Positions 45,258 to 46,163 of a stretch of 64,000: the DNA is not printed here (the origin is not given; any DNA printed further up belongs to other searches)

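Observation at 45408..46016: AT-rich membrane-protein gene immediately upstream of the Hint/RTX locus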

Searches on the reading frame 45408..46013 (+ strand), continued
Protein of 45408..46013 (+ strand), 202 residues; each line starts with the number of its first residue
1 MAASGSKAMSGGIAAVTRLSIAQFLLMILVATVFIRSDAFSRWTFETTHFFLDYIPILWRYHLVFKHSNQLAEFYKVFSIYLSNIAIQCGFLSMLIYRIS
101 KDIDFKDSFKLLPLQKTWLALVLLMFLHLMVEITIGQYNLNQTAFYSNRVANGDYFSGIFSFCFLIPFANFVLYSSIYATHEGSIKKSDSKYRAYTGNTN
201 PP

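Call 50: find_encoding_contigs(protein=P0054, flank=10000, max_places=3)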
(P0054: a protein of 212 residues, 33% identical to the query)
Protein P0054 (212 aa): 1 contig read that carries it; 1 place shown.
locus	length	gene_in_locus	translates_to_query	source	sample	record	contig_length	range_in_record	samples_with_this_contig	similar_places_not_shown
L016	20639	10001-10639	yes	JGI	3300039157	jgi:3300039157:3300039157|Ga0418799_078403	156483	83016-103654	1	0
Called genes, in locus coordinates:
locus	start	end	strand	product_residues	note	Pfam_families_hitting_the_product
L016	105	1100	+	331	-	PF03401:TctC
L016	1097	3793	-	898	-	PF02629:CoA_binding (weak), PF13380:CoA_binding_2, PF13607:Succ_CoA_lig, PF19045:Ligase_CoA_2, PF13549:ATP-grasp_5, PF13302:Acetyltransf_3, PF00583:Acetyltransf_1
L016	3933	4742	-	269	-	PF00175:NAD_binding_1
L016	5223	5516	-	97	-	PF06844:DUF1244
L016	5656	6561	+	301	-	PF00892:EamA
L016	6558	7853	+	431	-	PF13660:DUF4147, PF05161:MOFRL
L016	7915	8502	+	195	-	PF06282:DUF1036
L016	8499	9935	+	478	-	PF00224:PK, PF02887:PK_C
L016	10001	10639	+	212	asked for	-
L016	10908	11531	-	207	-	PF13428:TPR_14 (faint), PF14559:TPR_19 (faint), PF13432:TPR_16 (faint), PF07719:TPR_2 (faint), PF13371:TPR_9 (faint), PF00515:TPR_1 (faint)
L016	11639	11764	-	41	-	PF00444:Ribosomal_L36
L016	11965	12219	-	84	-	-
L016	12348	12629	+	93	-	-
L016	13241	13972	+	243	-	PF02353:CMAS (weak), PF06325:PrmA, PF09445:Methyltransf_15 (weak), PF13649:Methyltransf_25, PF13847:Methyltransf_31, PF08241:Methyltransf_11 (weak), PF08242:Methyltransf_12 (weak)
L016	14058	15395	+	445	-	PF13520:AA_permease_2, PF00324:AA_permease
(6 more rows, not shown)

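Call 54: predict_structure(alignment_id=A1)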
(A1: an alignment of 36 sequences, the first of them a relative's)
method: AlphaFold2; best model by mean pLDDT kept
length: 202 residues; sequences in the alignment: 36
mean_pLDDT: 89.2   pTM: 0.83
mean pLDDT of the five models: 89.2, 88.5, 88.3, 88.1, 87.1
residues with pLDDT >= 90: 134; 70-90: 51; 50-70: 17; < 50: 0
segments of 3 or more residues with pLDDT < 50: none
pLDDT, mean of each block of 10 residues (from residue 1): 72 93 98 97 98 96 95 96 96 95 86 93 95 89 72 86 95 93 75 69 58
secondary structure, 60 per line:
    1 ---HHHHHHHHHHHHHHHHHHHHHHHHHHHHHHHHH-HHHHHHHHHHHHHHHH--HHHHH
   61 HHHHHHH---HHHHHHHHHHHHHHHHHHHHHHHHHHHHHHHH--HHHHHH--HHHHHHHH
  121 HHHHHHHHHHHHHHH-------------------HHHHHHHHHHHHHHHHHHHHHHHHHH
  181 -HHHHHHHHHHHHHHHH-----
elements in order: H4-36 H38-53 H56-67 H71-102 H105-110 H113-135 H155-180 H182-197

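Call 63: fold_search(model_id=the predicted structure, library=pdb)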
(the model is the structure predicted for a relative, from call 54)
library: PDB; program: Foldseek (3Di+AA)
matches with E <= 10: 72; with E <= 0.001: 0
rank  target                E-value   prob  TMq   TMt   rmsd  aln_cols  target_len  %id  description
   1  1few                  1.2e+00  0.10  0.18  0.20  27.0       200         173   12  CRYSTAL STRUCTURE OF SMAC/DIABLO (released 2000-09-13)
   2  7ajq_A                1.3e+00  0.09  0.20  0.18  29.7       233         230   10  cryo-EM structure of ExbBD from Serratia Marcescens (released 2021-10-06)
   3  9kq0_A                2.3e+00  0.07  0.19  0.17  28.4       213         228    9  Structure of TolQRA complex at pH 8.0 from E.coli (released 2026-03-04)
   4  9k49_B                3.0e+00  0.06  0.19  0.18  28.2       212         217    9  Cryo-EM structure of inner membrane TolQRA complex in CYMAL-6-Neopentyl Glycol detergent micelles (released 2025-07-09)
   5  7jh6_A                3.0e+00  0.04  0.17  0.18  17.8       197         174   13  De novo designed two-domain di-Zn(II) and porphyrin-binding protein (released 2020-12-09)
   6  8vlw_A                3.0e+00  0.04  0.15  0.14  26.8       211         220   12  TolQ-TolR inner membrane protein complex from Acinetobacter baumannii (released 2025-01-15)
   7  8j7w_B                3.0e+00  0.04  0.16  0.12  22.4       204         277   13  Cryo-EM structure of hZnT7-Fab complex in zinc state 2, determined in heterogeneous conformations- one subunit in an i (released 2023-09-20)
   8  5sv0_B                3.3e+00  0.03  0.14  0.13  27.0       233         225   12  Structure of the ExbB/ExbD complex from E. coli at pH 7.0 (released 2016-09-28)
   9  9z6u_E                3.5e+00  0.07  0.19  0.25  12.8       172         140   11  The structure of TMD with 2 TARPs and 2 CNIHs from all native AMPA receptor subtypes (released 2026-02-04)
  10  9z6v_E                3.5e+00  0.06  0.18  0.23  12.2       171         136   10  The structure of TMD with 3 TARPs and 1 CNIH from all native AMPA receptor subtypes (released 2026-02-04)
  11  9s9k_B                3.5e+00  0.06  0.17  0.18  14.2       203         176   11  S. islandicus CdvB (semi open) (released 2026-01-28)
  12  3mac_A                3.7e+00  0.08  0.25  0.25  15.1       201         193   11  crystal structure of GP41-derived protein complexed with fab 8062 (released 2010-12-08)
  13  2v0o_B                3.7e+00  0.08  0.23  0.18  32.4       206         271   11  FCHO2 F-BAR domain (released 2007-06-26)
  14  9kpz_E                3.7e+00  0.05  0.19  0.17  28.6       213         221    9  Structure of TolQRA complex at pH 5.4 from E.coli (released 2026-03-04)
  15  4x0r_B                3.9e+00  0.10  0.28  0.27  13.1       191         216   10  Crystal structure of human MxB stalk domain (released 2014-12-10)
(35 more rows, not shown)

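Call 68: find_encoding_contigs(protein=P0058, flank=10000, max_places=3)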
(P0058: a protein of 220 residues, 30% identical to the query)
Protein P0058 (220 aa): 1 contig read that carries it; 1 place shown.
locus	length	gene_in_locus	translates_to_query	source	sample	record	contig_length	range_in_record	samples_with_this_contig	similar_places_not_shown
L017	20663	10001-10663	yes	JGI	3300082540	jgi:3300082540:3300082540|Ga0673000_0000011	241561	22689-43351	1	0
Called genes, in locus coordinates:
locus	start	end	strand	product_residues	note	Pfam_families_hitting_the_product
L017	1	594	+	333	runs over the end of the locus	PF00389:2-Hacid_dh, PF02826:2-Hacid_dh_C, PF03446:NAD_binding_2 (weak)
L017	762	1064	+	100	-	PF01541:GIY-YIG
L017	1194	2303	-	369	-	PF00296:Bac_luciferase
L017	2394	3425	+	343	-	PF01547:SBP_bac_1, PF13531:SBP_bac_11, PF13416:SBP_bac_8, PF13343:SBP_bac_6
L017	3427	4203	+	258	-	PF00378:ECH_1, PF16113:ECH_2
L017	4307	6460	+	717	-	PF02629:CoA_binding (faint), PF13380:CoA_binding_2, PF13607:Succ_CoA_lig, PF08442:ATP-grasp_2 (weak), PF13549:ATP-grasp_5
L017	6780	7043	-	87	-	-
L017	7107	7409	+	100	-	-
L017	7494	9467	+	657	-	PF02776:TPP_enzyme_N, PF00205:TPP_enzyme_M, PF02775:TPP_enzyme_C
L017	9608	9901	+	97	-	PF13442:Cytochrome_CBB3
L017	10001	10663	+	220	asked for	-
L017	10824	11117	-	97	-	PF05016:ParE_toxin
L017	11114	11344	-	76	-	-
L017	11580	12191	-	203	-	PF07791:Imm11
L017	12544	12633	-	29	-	-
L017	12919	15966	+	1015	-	PF21423:AhtL-like_1st, PF00384:Molybdopterin, PF01568:Molydop_binding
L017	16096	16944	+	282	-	PF13247:Fer4_11, PF13620:CarboxypepD_reg (weak)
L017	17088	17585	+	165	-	PF07681:DoxX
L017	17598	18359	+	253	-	PF02517:Rce1-like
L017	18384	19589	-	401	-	PF08028:Acyl-CoA_dh_2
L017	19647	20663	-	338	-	PF03401:TctC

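Call 69: find_encoding_contigs(protein=P0059, flank=10000, max_places=3)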
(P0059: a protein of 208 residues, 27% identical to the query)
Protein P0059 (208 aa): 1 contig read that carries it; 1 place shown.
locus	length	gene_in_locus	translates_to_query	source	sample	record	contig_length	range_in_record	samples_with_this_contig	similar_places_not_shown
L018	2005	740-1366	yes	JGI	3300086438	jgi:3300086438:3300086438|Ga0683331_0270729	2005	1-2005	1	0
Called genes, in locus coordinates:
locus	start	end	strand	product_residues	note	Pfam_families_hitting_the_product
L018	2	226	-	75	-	?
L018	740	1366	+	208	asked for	-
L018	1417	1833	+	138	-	-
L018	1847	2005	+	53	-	?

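Call 70: find_encoding_contigs(protein=P0061, flank=10000, max_places=3)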
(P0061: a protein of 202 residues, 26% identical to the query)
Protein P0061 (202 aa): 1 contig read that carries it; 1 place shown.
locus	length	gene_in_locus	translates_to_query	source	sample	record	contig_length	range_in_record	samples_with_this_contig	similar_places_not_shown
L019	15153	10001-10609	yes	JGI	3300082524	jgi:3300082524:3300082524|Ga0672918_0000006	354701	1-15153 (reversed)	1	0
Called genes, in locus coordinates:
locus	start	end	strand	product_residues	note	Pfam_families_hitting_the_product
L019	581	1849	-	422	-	-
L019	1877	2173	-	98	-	-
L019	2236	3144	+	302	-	PF02668:TauD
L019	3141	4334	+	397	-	PF07478:Dala_Dala_lig_C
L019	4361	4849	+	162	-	PF00190:Cupin_1, PF07883:Cupin_2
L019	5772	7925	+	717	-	PF03412:Peptidase_C39, PF00664:ABC_membrane, PF00005:ABC_tran, PF02463:SMC_N (faint)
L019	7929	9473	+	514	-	PF25917:BSH_RND, PF25994:HH_AprE, PF26002:Beta-barrel_AprE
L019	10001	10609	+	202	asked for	-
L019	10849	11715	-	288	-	-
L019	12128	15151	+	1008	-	?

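Call 78: search_protein_families(library=pfam, proteins=[L001:10673-11080:+, L014:10640-11040:+, L019:10640-11092:+, L018:1417-1830:+, L004:125-484:+], max_evalue=10)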
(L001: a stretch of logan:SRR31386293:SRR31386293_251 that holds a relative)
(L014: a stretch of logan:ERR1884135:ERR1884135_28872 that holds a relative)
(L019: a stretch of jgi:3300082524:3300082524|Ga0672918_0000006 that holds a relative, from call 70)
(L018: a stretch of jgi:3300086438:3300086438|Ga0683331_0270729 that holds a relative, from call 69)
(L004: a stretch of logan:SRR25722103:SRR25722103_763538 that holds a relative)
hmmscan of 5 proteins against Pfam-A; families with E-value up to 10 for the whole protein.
L001:10673-11080:+ (136 aa): 0 families

L014:10640-11040:+ (133 aa): 2 families
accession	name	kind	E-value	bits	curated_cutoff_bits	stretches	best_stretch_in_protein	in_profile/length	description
PF11990.13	DUF3487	-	6.3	7.1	27.8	1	65-118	16-70/114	Protein of unknown function (DUF3487)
PF23494.1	bPH_10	-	6.5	6.6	27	1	37-106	25-91/151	YqeB-like bacterial PH domain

L019:10640-11092:+ (151 aa): 1 family
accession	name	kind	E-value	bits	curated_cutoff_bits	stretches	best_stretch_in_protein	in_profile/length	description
PF19865.4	DUF6338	-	0.11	12.5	26.5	1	97-150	74-128/205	Family of unknown function (DUF6338)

L018:1417-1830:+ (138 aa): 1 family
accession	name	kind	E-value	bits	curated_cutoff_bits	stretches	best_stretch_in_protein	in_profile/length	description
PF16983.11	MFS_MOT1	-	0.11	13.3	30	1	61-113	35-86/111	Molybdate transporter of MFS superfamily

L004:125-484:+ (120 aa): 2 families
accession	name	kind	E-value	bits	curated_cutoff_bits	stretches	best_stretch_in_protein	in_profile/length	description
PF07332.16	Phage_holin_3_6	-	0.19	12.2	28.4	1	22-93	17-90/116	Putative Actinobacterial Holin-X, holin superfamily III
PF15967.10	Nucleoporin_FG2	-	0.41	9.5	32.3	1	41-107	155-220/604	Nucleoporin FG repeated region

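Call 88: search_solved_structures(query=A1, max_evalue=1)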
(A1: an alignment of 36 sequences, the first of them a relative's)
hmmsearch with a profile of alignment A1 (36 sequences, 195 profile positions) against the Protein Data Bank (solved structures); distinct sequences matched with E-value up to 1: 0.

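Call 99: search_dna_similar(query=window:45408-46013:+, collection=plasmids, mode=protein, max_evalue=0.01, max_rows=20)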
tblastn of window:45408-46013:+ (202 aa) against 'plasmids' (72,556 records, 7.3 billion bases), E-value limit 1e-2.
No match.

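Call 119: search_protein_families(library=padloc, proteins=[window:45408-46013:+], max_evalue=0.1)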
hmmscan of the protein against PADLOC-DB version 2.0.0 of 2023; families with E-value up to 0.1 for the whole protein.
window:45408-46013:+ (202 aa): 0 families

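Call 120: search_protein_families(library=phrogs, proteins=[window:45408-46013:+], max_evalue=0.1)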
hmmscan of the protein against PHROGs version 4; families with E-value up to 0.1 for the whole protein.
window:45408-46013:+ (202 aa): 1 family
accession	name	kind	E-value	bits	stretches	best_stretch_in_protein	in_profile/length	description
phrog_30169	-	unknown function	0.099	13.8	0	5-30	14-37/44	-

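Call 121: search_protein_families(library=pfam, alignment_id=A1, max_evalue=0.01)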
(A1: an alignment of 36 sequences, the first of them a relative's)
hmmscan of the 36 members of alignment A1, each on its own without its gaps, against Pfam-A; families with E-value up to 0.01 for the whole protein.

A. member 1, P0001 (202 aa): 0 families

B. families by the number of members that match (of 36 scanned): 2 families
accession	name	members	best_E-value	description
PF22954.2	DUF7027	1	0.0013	Domain of unknown function (DUF7027)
PF10688.14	Imp-YgjV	1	0.0082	Bacterial inner membrane protein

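Call 122: find_encoding_contigs(protein=P0066, flank=10000, max_places=3)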
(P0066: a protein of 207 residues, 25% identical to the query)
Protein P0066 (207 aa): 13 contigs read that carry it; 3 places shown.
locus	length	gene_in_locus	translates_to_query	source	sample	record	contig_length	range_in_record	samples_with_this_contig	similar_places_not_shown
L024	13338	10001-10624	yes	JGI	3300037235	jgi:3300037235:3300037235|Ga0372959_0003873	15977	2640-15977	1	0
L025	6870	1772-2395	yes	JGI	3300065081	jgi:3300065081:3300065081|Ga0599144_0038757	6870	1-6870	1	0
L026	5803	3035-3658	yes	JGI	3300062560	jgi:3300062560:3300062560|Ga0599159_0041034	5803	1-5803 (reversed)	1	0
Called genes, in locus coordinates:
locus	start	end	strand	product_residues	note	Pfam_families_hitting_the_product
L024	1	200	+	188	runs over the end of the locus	-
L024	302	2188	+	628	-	PF13091:PLDc_2 (faint), PF00614:PLDc (faint)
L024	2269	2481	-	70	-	-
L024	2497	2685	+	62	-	-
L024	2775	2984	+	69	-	-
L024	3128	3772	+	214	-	PF07791:Imm11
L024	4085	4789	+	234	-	-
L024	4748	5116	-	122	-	-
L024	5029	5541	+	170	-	-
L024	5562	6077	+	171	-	-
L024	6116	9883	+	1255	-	PF26745:SPM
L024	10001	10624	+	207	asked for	-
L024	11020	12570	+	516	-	PF13091:PLDc_2 (faint), PF00614:PLDc (faint)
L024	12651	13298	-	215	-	PF20091:Abhydrolase_10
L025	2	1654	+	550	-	?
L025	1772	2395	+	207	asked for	-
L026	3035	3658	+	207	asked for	-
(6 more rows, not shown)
